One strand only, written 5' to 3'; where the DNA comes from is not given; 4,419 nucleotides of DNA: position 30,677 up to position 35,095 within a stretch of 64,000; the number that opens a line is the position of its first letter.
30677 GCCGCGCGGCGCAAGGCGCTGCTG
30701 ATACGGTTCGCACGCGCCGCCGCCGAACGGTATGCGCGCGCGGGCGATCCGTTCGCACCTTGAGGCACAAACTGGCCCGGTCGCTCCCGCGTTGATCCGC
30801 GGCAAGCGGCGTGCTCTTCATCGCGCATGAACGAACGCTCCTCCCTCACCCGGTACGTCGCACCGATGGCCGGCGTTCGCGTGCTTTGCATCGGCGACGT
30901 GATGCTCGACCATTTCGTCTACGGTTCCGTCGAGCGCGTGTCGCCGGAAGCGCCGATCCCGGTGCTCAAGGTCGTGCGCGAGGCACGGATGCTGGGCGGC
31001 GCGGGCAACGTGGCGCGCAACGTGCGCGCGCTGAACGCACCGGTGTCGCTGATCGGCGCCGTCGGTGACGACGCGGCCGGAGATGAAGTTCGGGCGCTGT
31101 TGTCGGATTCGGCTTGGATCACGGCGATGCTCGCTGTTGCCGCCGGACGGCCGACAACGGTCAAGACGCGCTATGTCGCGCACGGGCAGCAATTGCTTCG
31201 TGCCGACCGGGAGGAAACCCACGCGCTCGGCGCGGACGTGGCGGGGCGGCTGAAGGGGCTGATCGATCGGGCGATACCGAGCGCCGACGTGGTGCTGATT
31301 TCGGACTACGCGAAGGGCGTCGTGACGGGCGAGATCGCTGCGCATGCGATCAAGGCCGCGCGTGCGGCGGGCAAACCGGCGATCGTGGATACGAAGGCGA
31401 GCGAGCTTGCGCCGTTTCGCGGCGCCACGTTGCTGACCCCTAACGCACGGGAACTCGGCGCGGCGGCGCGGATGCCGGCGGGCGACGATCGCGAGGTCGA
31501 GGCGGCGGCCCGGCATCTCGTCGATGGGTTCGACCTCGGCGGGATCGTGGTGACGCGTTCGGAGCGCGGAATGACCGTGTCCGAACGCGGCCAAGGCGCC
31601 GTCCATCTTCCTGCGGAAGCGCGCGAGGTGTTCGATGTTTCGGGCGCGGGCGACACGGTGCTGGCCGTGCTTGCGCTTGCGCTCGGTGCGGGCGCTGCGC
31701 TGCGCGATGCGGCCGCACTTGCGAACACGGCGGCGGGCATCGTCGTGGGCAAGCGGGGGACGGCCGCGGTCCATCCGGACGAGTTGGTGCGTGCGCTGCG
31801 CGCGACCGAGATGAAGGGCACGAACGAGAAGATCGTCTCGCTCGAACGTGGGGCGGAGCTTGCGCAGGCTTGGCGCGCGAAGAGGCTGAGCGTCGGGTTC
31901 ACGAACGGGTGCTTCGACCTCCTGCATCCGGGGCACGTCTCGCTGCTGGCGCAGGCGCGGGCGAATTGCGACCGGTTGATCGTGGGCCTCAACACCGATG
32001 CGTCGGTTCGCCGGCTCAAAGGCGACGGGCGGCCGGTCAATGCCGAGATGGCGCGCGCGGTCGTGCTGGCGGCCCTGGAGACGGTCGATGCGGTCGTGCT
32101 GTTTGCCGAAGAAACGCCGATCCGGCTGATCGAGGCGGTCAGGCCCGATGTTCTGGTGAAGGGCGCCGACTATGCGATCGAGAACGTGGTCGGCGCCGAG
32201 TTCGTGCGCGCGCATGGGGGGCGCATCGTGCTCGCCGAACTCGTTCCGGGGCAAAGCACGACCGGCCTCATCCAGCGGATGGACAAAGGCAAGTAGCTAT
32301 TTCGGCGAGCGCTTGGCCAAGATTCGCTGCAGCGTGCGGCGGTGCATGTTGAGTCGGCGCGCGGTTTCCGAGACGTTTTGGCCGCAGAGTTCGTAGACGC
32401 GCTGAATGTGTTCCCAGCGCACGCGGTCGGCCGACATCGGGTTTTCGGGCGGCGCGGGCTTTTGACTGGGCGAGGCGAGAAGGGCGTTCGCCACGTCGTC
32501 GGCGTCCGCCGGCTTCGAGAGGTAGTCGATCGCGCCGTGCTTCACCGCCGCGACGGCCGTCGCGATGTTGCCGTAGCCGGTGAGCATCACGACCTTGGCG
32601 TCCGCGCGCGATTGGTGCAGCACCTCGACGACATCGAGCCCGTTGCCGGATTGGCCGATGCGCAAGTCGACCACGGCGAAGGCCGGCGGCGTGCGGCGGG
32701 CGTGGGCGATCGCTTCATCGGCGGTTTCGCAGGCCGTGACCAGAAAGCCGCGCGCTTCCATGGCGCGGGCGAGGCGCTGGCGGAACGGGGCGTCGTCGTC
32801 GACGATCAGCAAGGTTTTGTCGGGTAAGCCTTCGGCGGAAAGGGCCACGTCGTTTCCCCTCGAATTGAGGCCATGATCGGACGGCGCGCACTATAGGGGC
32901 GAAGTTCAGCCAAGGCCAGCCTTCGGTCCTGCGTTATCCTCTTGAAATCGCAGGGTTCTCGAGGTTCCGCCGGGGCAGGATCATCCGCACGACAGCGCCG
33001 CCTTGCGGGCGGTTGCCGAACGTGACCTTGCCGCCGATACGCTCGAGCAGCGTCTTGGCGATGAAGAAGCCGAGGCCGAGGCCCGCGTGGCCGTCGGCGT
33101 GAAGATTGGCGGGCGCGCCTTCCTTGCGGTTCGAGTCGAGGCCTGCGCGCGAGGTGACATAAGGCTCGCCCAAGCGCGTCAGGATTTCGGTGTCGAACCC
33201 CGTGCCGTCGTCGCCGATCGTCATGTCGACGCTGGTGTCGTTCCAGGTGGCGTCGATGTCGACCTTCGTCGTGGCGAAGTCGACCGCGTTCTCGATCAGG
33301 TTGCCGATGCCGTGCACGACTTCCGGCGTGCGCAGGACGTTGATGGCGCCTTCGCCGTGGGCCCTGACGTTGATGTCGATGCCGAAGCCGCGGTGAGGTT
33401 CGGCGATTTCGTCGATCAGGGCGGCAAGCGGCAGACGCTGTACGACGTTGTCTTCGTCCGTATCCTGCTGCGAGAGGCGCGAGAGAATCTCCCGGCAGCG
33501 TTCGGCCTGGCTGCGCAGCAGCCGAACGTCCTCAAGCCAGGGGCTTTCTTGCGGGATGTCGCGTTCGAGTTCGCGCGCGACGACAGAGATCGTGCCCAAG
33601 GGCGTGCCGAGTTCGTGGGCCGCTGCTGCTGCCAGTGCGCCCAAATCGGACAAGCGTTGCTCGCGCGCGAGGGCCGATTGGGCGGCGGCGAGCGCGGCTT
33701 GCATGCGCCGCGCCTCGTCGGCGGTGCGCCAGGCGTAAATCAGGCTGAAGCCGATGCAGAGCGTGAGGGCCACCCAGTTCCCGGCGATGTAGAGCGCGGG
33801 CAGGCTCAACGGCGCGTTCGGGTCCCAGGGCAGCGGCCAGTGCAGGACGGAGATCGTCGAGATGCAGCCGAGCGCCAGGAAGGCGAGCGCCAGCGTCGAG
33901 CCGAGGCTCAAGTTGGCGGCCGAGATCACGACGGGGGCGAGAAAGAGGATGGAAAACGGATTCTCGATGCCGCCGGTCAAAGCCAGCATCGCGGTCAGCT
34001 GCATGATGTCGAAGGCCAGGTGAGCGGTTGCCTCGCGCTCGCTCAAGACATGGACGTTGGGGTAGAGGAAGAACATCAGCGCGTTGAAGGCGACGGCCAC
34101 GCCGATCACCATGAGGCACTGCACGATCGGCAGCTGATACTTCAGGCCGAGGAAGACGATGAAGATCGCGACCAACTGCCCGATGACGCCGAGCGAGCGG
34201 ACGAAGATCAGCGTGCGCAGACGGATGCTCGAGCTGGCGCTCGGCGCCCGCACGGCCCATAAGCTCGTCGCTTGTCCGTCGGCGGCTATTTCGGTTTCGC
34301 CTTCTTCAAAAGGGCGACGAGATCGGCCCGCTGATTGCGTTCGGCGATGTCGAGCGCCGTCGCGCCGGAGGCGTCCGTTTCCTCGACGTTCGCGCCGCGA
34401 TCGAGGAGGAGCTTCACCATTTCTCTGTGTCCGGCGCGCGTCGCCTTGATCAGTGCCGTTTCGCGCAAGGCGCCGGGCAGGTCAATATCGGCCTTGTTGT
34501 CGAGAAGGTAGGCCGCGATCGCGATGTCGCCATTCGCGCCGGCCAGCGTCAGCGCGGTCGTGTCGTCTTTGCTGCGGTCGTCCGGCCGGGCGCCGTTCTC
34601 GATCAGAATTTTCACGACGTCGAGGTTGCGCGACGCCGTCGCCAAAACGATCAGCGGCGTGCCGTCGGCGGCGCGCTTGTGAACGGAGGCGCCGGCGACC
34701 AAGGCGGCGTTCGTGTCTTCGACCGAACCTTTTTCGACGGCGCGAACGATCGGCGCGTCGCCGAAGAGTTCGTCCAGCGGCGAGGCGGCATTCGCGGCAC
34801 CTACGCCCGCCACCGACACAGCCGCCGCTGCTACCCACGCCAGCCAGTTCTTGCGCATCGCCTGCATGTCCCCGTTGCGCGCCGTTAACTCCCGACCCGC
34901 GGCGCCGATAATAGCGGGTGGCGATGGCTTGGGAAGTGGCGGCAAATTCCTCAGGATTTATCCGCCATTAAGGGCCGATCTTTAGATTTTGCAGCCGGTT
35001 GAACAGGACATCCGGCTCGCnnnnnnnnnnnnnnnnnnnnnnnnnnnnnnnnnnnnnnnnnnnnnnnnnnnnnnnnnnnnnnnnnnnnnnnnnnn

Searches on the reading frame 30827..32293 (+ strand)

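Call 50: search_protein_families(library=pfam, proteins=[window:30827-32293:+], max_evalue=0.0001)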
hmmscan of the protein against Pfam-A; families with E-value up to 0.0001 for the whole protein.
window:30827-32293:+ (489 aa): 3 families
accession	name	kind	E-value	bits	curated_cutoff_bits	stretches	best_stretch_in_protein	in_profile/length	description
PF00294.29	PfkB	-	1.5e-38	133.3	25.8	1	19-315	4-298/302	pfkB family carbohydrate kinase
PF01467.32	CTP_transf_like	-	1.5e-15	58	21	1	358-451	1-92/133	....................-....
PF08543.17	Phos_pyr_kin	-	3.1e-05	23.9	27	1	186-300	108-225/246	Phosphomethylpyrimidine kinase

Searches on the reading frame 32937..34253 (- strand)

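Call 50: search_protein_families(library=pfam, proteins=[window:32937-34253:-], max_evalue=0.0001)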
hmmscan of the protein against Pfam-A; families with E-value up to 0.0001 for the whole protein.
window:32937-34253:- (439 aa): 2 families
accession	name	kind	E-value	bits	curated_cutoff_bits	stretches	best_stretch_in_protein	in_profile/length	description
PF02518.31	HATPase_c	-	1.6e-15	57.9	26.4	1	312-429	6-110/111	Histidine kinase-, DNA gyrase B-, and HSP90-like ATPase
PF00512.31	HisKA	-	6.2e-07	29.8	26.9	1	205-260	3-57/66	His Kinase A (phospho-acceptor) domain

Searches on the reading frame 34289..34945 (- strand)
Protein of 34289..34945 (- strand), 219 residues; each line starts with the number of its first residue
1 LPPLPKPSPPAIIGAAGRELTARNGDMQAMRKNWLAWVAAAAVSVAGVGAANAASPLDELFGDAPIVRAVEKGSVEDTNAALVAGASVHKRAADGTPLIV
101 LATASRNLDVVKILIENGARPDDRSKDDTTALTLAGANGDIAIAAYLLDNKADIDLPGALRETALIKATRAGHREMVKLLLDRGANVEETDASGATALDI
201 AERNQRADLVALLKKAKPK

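Call 71: search_protein_families(library=pfam, proteins=[window:34289-34945:-], max_evalue=0.0001)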
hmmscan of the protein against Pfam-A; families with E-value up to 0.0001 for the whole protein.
window:34289-34945:- (219 aa): 6 families
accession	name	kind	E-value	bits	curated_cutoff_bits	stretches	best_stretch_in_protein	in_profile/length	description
PF12796.13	Ank_2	-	1.7e-22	80.2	27.3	2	68-156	3-88/90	Ankyrin repeats (3 copies)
PF00023.36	Ank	-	8.1e-19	67.1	21.1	1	162-191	3-32/33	Ankyrin repeat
PF13637.12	Ank_4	-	2.8e-18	66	22.7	2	103-148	6-50/50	Ankyrin repeats (many copies)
PF13857.12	Ank_5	-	1.8e-13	50.9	27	1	147-201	1-56/56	Ankyrin repeats (many copies)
PF13606.12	Ank_3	-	3.1e-11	42.8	22.3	0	162-188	3-29/30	Ankyrin repeat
PF24521.3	Ank_KRIT1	-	2.4e-05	24.5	80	0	127-185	17-70/149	KRIT1 ankyrin-repeats domain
